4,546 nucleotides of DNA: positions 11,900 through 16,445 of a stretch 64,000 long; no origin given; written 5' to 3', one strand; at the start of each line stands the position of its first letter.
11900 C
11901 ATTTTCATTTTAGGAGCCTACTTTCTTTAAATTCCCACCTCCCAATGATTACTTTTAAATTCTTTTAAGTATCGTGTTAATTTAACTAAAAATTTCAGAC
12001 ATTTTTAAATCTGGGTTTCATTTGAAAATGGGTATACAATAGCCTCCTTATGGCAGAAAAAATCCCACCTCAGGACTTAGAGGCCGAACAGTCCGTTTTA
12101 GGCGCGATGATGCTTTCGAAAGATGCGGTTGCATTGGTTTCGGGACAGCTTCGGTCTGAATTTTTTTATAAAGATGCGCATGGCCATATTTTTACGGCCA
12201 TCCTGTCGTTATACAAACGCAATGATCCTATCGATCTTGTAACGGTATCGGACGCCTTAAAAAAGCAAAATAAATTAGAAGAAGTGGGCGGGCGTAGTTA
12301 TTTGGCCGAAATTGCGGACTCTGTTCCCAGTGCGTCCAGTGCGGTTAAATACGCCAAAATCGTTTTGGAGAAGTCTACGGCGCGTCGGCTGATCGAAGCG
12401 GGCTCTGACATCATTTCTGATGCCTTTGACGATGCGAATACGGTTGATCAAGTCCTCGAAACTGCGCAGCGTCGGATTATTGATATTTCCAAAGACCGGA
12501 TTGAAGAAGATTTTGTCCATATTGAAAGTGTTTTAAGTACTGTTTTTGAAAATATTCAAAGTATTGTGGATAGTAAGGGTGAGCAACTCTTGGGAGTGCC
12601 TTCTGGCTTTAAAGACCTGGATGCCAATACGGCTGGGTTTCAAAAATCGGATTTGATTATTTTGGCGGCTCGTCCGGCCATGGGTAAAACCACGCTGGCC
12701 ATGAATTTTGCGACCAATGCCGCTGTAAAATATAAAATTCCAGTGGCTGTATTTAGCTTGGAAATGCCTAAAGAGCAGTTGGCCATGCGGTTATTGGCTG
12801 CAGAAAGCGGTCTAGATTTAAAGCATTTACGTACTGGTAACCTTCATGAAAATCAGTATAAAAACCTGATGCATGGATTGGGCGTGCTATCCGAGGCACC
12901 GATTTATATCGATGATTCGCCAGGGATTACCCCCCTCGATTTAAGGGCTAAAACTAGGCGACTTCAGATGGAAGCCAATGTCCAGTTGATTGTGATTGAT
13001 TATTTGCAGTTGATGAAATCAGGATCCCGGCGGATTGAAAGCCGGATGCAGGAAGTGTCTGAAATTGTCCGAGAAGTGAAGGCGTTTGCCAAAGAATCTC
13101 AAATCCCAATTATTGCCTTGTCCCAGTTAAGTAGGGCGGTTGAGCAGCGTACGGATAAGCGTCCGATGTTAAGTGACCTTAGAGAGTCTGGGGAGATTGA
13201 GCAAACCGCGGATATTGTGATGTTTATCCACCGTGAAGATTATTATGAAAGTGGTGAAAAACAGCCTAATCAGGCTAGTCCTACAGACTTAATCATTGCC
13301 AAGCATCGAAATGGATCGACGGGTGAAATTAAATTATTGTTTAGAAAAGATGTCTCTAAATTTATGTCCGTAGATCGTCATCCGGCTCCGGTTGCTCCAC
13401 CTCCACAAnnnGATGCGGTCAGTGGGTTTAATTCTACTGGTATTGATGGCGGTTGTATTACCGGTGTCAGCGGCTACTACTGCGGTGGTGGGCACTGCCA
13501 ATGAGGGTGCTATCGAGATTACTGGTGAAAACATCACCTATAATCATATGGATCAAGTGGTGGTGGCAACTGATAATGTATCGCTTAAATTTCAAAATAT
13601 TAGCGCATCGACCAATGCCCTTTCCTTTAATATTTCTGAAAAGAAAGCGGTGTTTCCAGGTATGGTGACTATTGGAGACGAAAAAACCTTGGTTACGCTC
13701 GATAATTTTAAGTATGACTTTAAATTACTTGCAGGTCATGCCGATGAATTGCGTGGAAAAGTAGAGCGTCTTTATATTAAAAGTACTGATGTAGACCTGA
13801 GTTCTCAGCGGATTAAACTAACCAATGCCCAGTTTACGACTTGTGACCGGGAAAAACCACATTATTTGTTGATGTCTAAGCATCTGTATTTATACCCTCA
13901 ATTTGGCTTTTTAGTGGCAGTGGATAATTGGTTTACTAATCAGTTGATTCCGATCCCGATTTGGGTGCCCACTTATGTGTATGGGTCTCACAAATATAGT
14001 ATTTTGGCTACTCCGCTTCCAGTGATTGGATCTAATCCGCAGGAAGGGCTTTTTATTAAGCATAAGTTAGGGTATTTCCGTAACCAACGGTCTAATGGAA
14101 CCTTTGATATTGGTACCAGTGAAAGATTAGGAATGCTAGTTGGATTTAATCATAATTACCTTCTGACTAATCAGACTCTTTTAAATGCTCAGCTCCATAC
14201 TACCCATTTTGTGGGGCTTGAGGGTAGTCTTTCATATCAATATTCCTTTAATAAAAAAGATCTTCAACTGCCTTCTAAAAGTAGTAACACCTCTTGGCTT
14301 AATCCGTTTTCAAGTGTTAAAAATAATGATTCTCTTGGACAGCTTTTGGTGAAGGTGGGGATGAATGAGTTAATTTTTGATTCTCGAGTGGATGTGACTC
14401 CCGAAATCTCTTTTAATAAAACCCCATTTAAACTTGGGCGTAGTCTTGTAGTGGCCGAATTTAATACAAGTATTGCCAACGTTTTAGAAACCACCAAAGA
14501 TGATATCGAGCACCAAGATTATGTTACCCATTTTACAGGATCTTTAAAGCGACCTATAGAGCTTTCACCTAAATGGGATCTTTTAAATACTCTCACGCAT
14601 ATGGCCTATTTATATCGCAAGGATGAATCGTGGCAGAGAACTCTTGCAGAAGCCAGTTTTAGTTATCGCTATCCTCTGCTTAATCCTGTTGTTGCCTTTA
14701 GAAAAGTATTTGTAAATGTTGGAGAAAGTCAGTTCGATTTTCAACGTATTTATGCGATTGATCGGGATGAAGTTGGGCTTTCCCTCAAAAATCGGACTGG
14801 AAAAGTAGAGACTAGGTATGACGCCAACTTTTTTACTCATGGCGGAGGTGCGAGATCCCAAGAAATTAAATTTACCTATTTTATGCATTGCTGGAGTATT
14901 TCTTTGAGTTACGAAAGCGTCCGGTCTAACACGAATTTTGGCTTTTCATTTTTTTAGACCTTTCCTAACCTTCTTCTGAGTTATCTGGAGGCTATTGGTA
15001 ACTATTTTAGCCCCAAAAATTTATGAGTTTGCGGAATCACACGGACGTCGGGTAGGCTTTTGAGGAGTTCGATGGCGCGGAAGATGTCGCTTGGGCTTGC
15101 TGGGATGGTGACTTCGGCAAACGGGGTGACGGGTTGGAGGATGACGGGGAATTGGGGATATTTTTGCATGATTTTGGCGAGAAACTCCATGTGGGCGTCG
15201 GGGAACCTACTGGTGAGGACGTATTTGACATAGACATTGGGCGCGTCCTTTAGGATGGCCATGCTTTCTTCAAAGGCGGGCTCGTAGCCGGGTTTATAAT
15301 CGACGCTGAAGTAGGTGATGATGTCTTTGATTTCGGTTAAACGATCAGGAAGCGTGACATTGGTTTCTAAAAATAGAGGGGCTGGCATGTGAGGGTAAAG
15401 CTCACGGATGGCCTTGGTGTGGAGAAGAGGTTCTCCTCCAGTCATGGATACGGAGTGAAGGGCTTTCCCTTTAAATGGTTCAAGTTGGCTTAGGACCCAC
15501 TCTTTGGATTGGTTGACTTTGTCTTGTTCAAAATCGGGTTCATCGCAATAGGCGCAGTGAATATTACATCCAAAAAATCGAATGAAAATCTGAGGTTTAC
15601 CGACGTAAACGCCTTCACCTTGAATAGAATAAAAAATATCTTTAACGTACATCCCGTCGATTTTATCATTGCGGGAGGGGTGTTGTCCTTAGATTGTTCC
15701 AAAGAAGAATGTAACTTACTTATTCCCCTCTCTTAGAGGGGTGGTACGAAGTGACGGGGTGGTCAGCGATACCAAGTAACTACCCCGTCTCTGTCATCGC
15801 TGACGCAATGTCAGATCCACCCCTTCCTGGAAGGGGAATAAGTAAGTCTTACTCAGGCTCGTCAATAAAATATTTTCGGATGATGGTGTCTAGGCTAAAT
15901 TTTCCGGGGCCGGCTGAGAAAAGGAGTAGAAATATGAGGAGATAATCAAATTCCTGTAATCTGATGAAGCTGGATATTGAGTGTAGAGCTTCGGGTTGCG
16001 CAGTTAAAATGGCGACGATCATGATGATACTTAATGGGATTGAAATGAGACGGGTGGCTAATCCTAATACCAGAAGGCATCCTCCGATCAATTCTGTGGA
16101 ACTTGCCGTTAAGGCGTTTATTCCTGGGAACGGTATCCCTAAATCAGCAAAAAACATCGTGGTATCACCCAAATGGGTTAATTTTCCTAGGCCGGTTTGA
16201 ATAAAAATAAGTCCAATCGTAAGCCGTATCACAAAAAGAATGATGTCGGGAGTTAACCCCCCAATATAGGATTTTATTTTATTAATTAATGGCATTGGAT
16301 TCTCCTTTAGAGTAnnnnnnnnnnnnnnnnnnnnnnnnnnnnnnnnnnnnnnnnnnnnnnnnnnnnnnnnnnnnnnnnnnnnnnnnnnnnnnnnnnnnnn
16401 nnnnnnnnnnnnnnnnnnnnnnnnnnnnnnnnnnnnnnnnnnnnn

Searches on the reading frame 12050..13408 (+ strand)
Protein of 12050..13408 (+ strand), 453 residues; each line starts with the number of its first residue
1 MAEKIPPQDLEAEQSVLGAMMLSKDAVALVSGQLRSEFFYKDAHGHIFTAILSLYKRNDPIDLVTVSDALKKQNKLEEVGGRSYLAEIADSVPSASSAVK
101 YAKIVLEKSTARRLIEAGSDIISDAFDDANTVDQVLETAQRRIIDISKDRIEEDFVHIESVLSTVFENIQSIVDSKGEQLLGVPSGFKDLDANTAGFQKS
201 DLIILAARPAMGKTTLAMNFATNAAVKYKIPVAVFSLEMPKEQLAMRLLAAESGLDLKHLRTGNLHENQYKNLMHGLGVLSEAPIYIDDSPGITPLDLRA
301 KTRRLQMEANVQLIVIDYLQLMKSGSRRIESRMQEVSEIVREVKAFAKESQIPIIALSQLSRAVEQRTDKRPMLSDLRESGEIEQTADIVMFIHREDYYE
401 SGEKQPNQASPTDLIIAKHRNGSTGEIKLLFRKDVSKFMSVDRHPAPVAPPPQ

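Call 61: find_homologous_proteins(query=window:12050-13408:+, max_evalue=1e-80)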
Query window:12050-13408:+ (453 aa): 7921 proteins with E <= 1e-80 among 8000 candidates; the best 120 are listed.
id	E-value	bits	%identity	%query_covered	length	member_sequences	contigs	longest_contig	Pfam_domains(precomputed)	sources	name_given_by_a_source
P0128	7.3e-286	966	100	100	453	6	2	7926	PF06745.20,PF03796.22,PF00772.27,PF13481.13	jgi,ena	jgi:replicative DNA helicase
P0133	2.0e-252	856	86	98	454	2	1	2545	PF03796.22,PF00772.27,PF13481.13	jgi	jgi:replicative DNA helicase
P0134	2.3e-226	770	77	100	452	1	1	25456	PF06745.20,PF03796.22,PF00772.27,PF13481.13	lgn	-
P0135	4.2e-217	740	75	99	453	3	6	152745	PF03796.22,PF00772.27,PF13481.13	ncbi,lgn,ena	-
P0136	4.4e-192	657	69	98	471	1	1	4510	PF06745.20,PF03796.22,PF00772.27,PF13481.13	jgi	jgi:replicative DNA helicase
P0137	2.7e-191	655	66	100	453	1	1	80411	PF06745.20,PF03796.22,PF00772.27,PF13481.13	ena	-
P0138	3.5e-191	654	69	99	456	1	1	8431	PF06745.20,PF03796.22,PF00772.27,PF13481.13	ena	-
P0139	2.8e-190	651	67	99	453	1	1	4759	PF06745.20,PF03796.22,PF00772.27,PF13481.13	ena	-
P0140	2.2e-189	648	67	100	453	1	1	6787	PF06745.20,PF03796.22,PF00772.27,PF13481.13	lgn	-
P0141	9.7e-189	646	66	100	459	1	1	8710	PF06745.20,PF03796.22,PF00772.27,PF13481.13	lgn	-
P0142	2.4e-187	642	66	98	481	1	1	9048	PF06745.20,PF03796.22,PF00772.27,PF13481.13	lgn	-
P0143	1.5e-184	632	66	98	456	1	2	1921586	PF03796.22,PF00772.27,PF13481.13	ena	-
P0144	5.8e-183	627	65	99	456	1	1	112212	PF06745.20,PF03796.22,PF00772.27,PF13481.13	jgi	jgi:replicative DNA helicase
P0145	9.2e-183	626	65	98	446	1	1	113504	PF06745.20,PF03796.22,PF00772.27,PF13481.13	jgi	jgi:replicative DNA helicase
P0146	1.3e-182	626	65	99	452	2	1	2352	PF03796.22,PF00772.27,PF13481.13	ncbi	-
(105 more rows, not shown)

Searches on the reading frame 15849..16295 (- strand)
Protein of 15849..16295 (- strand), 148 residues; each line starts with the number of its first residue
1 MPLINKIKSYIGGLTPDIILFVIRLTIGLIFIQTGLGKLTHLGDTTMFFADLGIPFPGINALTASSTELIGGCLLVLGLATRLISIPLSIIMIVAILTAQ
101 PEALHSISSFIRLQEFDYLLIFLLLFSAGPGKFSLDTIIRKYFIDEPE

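Call 3: search_protein_families(library=pfam, proteins=[window:15849-16295:-], max_evalue=1)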
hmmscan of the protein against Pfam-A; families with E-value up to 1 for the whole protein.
window:15849-16295:- (148 aa): 5 families
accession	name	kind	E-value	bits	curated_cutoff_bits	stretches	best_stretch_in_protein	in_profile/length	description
PF07681.17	DoxX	-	3.4e-20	72.9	23.6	1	20-99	2-83/85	DoxX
PF07291.16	MauE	-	0.00011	23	27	1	17-95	2-82/128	Methylamine utilisation protein MauE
PF04173.18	DoxD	-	0.0015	18.9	22.7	1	66-143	73-148/167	TQO small subunit DoxD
PF02077.20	SURF4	-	0.041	13.9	27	1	73-142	191-267/267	SURF4 family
PF21659.2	Flavi_E_stem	-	0.52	11.2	27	0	67-96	61-90/95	Flavivirus envelope glycoprotein E, stem/anchor domain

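Call 4: search_protein_families(library=ncbifam, proteins=[window:15849-16295:-], max_evalue=1)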
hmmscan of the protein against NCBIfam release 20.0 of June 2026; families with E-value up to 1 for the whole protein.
window:15849-16295:- (148 aa): 4 families
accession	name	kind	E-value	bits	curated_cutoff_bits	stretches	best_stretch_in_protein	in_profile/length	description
NF050144.1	matur_HvfX_fam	equivalog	5.7e-22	78.6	80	2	19-99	3-87/165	HvfX family Cu-binding RiPP maturation protein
NF041179.1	TQO_large_DoxD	equivalog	0.016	15.2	300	1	65-97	87-118/181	thiosulfate:quinone oxidoreductase large subunit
NF008336.0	PRK11122.1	equivalog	0.17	11.5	248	1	75-134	16-75/222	arginine ABC transporter permease ArtM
NF045576.1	BT_3928_fam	equivalog_domain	0.41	9.7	250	1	20-98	2-89/358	BT_3928 family protein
